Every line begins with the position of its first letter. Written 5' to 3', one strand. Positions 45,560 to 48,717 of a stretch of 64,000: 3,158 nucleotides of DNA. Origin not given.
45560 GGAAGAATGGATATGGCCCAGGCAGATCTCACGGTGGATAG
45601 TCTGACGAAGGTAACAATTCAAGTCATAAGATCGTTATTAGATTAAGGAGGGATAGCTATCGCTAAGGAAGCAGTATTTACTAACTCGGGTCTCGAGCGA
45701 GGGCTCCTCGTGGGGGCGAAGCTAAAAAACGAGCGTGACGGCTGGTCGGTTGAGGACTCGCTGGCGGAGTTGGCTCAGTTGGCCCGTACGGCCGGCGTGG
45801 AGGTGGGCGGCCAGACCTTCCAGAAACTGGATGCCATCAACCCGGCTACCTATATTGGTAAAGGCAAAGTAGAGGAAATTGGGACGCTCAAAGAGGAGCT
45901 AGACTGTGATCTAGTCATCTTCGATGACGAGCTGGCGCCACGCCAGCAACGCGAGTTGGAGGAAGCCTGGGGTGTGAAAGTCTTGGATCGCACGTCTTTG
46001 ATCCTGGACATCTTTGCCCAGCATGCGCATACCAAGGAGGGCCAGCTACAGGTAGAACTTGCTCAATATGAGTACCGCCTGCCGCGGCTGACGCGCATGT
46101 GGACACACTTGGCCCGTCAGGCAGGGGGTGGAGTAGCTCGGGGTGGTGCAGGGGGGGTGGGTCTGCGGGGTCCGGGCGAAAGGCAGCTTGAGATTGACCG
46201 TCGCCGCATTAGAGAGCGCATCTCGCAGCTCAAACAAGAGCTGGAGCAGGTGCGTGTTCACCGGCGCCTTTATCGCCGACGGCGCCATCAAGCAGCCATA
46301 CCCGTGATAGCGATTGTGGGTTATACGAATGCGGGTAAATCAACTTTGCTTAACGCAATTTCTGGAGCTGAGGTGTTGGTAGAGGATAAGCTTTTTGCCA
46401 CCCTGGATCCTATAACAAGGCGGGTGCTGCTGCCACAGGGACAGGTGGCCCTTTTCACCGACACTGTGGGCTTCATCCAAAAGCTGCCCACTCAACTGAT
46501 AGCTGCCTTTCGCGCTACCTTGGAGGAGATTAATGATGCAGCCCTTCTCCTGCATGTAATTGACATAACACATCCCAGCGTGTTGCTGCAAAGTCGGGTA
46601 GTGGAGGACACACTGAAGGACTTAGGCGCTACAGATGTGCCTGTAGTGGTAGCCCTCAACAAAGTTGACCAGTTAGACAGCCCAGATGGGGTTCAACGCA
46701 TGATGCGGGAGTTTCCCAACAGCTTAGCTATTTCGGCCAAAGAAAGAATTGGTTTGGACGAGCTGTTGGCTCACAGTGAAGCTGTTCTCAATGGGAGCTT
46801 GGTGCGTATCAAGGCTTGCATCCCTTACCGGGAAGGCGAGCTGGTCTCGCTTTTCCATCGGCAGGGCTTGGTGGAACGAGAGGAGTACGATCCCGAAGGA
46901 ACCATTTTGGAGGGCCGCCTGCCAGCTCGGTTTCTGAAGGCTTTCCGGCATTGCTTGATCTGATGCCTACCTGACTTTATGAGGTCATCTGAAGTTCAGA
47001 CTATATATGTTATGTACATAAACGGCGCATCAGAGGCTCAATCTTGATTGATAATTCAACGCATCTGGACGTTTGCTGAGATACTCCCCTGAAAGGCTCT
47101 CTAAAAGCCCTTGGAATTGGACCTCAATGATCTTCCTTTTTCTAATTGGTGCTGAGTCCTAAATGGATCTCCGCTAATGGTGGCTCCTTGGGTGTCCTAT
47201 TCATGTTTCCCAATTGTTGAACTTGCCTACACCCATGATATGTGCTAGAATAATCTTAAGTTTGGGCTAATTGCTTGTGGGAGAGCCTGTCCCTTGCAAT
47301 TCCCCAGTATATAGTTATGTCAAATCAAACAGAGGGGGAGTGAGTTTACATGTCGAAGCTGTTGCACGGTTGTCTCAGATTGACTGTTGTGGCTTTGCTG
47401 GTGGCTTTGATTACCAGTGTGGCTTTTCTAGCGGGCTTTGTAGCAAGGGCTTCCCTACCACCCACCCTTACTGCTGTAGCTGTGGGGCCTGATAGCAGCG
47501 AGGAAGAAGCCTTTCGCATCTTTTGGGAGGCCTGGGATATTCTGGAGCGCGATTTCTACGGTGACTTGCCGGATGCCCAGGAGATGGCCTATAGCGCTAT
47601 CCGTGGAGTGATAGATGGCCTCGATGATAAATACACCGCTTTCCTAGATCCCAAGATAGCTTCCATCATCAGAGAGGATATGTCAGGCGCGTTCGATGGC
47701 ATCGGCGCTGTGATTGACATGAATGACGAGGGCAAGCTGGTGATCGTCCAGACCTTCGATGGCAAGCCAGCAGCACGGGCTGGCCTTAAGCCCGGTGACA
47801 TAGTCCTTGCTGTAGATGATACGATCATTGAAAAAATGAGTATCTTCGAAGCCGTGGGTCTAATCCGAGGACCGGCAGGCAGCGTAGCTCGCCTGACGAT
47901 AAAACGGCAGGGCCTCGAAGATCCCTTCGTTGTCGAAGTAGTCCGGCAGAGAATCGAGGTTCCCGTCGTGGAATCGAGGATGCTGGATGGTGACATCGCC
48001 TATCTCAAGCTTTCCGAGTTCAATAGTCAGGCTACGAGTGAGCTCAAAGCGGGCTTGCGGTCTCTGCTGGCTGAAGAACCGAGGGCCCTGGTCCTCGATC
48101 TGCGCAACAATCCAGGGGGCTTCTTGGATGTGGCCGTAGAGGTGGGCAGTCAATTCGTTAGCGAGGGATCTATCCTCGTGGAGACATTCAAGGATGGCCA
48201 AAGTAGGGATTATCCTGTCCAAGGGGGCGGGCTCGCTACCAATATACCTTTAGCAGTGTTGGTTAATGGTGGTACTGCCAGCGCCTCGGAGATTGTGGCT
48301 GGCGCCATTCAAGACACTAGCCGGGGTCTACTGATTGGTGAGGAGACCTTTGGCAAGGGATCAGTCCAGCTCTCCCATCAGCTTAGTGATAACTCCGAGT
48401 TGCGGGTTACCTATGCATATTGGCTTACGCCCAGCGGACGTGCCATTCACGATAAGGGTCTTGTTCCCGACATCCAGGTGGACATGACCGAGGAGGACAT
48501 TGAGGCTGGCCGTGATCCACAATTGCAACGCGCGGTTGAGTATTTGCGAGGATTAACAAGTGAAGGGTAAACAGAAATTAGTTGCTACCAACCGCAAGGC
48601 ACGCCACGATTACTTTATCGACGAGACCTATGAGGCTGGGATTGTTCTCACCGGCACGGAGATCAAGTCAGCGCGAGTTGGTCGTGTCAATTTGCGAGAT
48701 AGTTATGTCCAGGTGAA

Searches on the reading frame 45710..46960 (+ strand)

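Call 42: search_protein_families(library=pfam, proteins=[window:45710-46960:+], max_evalue=0.00001)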
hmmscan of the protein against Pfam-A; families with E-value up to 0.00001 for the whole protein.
window:45710-46960:+ (417 aa): 4 families
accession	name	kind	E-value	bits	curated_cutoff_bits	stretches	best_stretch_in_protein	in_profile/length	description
PF13167.11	GTP-bdg_N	-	2.9e-34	117.9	25.4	1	15-103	1-89/89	GTP-binding GTPase N-terminal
PF16360.10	GTP-bdg_M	-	2.2e-30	105.4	29.5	1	105-192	1-79/79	GTP-binding GTPase Middle Region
PF01926.29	MMR_HSR1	-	1e-20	74.4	21.9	1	200-318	2-113/113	50S ribosome-binding GTPase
PF00350.29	Dynamin_N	-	2.4e-06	28.1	27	1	200-235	1-36/168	Dynamin family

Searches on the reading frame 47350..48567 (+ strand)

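Call 42: search_protein_families(library=pfam, proteins=[window:47350-48567:+], max_evalue=0.00001)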
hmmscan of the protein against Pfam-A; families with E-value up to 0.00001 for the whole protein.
window:47350-48567:+ (406 aa): 4 families
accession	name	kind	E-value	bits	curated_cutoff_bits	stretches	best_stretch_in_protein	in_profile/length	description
PF03572.23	Peptidase_S41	-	5.7e-49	166.3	24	1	215-377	1-165/165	Peptidase family S41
PF17820.7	PDZ_6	-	5.7e-11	42.4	27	1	138-186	8-54/54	PDZ domain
PF13180.12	PDZ_2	-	2.2e-08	34.7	27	1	118-192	3-75/80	PDZ domain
PF00595.29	PDZ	-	1.1e-07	32.5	23.2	1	117-184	11-80/81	PDZ domain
